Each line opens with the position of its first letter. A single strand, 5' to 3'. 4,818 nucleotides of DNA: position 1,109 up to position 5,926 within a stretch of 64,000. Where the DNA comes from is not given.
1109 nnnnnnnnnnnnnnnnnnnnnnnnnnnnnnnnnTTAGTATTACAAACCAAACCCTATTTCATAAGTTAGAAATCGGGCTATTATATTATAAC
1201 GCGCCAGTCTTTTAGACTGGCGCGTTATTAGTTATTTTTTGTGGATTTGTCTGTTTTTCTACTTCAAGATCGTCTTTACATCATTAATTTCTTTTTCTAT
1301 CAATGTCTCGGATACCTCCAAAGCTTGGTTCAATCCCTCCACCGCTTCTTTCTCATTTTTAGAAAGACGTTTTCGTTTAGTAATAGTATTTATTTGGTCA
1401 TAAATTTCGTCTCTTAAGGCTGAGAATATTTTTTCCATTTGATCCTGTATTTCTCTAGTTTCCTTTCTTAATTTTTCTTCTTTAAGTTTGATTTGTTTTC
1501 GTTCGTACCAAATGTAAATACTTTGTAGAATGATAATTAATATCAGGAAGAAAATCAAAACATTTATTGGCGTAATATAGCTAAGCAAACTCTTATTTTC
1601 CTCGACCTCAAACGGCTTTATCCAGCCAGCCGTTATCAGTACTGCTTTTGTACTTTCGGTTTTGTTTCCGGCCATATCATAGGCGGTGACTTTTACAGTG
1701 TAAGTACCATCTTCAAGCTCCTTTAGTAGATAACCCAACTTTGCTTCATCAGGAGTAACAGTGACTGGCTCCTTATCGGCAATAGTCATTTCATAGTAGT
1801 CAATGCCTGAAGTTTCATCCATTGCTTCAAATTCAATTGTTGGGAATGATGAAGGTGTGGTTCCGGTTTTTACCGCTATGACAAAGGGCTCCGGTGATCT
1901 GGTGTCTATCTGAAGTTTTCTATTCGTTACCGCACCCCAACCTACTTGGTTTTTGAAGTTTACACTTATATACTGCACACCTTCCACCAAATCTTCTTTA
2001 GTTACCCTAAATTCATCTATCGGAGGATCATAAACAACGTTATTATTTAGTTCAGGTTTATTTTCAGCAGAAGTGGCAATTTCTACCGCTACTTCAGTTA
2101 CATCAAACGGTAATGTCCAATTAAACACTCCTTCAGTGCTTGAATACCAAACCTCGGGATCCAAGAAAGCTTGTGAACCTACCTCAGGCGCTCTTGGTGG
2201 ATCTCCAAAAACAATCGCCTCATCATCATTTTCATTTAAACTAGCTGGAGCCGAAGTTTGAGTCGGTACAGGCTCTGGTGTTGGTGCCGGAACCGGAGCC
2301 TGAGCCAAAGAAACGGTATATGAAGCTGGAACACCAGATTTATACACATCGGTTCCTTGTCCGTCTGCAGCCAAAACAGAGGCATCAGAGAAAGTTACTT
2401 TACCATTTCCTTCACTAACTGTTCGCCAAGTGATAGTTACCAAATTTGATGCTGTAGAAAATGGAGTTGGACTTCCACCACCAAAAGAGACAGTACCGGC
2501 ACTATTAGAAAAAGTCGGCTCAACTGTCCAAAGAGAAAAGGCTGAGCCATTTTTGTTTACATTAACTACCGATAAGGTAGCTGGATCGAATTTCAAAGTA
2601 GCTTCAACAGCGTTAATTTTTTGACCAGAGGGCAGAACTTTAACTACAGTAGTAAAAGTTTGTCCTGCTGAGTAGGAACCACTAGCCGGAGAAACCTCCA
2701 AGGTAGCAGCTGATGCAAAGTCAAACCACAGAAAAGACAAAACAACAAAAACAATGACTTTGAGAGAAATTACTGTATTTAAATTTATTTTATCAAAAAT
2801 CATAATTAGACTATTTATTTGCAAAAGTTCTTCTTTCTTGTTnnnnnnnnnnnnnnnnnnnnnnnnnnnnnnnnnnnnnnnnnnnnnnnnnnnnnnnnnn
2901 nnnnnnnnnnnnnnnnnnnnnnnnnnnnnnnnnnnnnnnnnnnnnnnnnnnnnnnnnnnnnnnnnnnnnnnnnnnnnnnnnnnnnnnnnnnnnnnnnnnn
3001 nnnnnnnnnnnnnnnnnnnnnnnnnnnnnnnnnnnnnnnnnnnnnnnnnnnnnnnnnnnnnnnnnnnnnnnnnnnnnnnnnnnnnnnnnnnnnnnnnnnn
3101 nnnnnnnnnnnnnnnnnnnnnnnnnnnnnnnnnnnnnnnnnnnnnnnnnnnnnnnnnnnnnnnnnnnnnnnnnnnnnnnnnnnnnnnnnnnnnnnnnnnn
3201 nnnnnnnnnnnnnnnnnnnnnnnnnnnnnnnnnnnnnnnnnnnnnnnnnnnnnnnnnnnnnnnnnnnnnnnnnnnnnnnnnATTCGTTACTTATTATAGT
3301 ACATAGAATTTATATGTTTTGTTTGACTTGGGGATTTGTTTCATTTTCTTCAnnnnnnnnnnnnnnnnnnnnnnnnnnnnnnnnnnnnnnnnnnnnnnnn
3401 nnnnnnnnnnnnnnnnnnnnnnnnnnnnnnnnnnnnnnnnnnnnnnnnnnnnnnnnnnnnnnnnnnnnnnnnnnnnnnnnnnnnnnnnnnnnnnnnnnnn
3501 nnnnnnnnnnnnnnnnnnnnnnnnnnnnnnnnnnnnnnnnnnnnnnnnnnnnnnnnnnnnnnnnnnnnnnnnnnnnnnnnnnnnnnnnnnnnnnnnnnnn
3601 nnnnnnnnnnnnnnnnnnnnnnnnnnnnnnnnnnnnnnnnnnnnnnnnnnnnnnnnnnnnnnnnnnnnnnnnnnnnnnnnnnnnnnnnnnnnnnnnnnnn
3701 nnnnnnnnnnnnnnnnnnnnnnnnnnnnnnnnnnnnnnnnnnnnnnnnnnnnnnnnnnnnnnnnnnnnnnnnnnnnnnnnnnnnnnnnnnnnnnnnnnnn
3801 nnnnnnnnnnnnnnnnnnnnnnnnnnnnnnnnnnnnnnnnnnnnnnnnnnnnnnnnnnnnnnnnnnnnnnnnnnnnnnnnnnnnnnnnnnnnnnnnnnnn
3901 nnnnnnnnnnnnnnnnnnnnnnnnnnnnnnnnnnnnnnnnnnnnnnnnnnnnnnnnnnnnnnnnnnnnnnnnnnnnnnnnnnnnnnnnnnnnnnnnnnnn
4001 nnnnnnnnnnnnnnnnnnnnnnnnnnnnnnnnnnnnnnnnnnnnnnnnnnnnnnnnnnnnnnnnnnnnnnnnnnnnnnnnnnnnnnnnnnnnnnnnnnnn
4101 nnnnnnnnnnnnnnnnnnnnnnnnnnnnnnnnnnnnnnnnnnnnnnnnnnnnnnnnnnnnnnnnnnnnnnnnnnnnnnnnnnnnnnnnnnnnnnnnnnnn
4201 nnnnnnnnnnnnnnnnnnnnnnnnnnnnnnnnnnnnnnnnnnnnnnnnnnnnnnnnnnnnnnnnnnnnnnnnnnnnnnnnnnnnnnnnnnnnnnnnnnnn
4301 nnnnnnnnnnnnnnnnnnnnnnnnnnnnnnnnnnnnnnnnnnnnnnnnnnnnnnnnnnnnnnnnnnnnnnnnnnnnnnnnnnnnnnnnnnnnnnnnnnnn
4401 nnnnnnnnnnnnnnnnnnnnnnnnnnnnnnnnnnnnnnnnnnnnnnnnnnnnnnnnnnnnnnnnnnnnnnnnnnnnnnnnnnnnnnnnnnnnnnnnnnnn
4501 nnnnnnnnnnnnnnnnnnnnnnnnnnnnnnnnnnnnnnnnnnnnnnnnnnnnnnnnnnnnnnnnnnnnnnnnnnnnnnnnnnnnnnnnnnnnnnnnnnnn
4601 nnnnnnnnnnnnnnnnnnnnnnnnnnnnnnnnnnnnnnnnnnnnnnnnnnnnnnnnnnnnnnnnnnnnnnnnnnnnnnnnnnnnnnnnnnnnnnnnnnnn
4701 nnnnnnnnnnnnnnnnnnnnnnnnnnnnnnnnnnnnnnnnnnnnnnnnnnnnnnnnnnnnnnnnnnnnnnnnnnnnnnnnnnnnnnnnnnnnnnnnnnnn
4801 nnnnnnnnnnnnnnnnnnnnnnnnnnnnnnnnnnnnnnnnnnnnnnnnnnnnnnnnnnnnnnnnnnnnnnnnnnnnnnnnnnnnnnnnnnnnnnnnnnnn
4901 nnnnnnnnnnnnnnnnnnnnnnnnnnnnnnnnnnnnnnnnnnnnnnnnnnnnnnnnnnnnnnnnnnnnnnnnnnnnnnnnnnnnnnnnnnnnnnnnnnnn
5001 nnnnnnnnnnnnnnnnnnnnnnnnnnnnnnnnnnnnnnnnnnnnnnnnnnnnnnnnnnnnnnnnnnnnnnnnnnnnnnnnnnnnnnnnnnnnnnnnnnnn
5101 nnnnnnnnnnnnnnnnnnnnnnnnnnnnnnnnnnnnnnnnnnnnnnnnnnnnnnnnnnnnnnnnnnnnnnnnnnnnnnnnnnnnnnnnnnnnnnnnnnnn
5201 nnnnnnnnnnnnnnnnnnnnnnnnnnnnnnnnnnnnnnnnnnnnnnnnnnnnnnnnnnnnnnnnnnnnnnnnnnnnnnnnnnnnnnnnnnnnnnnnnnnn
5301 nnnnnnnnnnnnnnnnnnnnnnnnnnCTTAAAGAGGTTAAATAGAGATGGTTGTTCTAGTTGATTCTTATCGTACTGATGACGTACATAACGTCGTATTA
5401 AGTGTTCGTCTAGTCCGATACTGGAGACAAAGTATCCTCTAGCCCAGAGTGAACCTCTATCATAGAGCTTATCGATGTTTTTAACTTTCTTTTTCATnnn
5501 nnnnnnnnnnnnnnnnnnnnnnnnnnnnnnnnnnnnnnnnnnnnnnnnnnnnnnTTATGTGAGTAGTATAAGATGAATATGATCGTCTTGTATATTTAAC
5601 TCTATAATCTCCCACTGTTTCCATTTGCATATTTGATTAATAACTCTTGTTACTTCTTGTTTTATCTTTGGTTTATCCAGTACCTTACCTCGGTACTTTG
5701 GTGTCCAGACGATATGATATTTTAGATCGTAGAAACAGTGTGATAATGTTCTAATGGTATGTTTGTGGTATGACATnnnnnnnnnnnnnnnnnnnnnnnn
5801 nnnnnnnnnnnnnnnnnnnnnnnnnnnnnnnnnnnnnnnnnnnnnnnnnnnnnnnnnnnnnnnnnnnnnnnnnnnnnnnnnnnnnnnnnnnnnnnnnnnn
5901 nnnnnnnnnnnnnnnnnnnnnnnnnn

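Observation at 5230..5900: IS200/IS605 element with an in-frame TAA inside tnpA and both end hairpins retained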

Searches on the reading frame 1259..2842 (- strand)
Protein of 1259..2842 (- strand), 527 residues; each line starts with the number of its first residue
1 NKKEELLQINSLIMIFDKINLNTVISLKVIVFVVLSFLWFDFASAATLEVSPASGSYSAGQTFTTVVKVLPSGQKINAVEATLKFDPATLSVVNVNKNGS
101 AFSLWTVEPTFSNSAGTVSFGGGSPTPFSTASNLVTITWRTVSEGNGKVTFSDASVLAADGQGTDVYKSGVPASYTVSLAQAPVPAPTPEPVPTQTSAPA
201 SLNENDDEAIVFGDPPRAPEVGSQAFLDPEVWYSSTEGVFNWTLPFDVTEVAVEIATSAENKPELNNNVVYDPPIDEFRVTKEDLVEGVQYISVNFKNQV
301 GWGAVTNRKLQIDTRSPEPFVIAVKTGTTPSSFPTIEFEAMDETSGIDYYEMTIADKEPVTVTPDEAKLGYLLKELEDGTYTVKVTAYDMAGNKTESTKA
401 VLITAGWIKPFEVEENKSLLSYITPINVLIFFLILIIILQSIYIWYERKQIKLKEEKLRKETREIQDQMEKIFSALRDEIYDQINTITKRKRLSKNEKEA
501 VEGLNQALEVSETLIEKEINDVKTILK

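Call 39: search_protein_families(library=pfam, proteins=[window:1259-2842:-], max_evalue=0.001)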
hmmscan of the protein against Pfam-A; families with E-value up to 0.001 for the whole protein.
window:1259-2842:- (527 aa): 3 families
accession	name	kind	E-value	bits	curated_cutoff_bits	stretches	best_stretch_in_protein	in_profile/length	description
PF00041.27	fn3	-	2.1e-05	25.1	25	0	327-399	10-80/84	Fibronectin type III domain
PF19077.6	Big_13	-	9.5e-05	23.3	27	1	373-399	69-95/102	Bacterial Ig-like domain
PF00963.24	Cohesin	-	0.00013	22.6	24.1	1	53-163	8-123/139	Cohesin domain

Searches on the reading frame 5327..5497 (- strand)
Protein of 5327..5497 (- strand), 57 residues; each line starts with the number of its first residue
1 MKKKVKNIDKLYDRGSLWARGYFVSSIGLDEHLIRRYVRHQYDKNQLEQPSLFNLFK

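Call 59: search_protein_families(library=ncbifam, proteins=[window:5327-5497:-], max_evalue=0.01)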
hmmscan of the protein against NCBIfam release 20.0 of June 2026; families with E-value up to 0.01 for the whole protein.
seq(57 aa): 1 family
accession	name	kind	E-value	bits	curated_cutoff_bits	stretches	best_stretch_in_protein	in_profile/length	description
NF033573.1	transpos_IS200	equivalog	8.1e-06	26.1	55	1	2-40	87-126/126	IS200/IS605 family transposase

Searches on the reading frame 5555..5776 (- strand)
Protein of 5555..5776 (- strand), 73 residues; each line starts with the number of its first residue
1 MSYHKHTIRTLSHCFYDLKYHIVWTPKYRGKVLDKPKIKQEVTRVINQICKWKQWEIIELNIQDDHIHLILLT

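Call 21: find_encoding_contigs(protein=window:5555-5776:-, flank=3000, max_places=10)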
Protein window:5555-5776:- (73 aa): no gene with exactly this product is on record in the collection.

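Call 59: search_protein_families(library=ncbifam, proteins=[window:5558-5776:-], max_evalue=0.01)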
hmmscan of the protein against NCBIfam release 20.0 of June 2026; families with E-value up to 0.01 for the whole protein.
seq(73 aa): 1 family
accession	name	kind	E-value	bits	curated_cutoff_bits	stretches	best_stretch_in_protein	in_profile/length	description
NF033573.1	transpos_IS200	equivalog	6.1e-20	71.7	55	1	9-71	2-63/126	IS200/IS605 family transposase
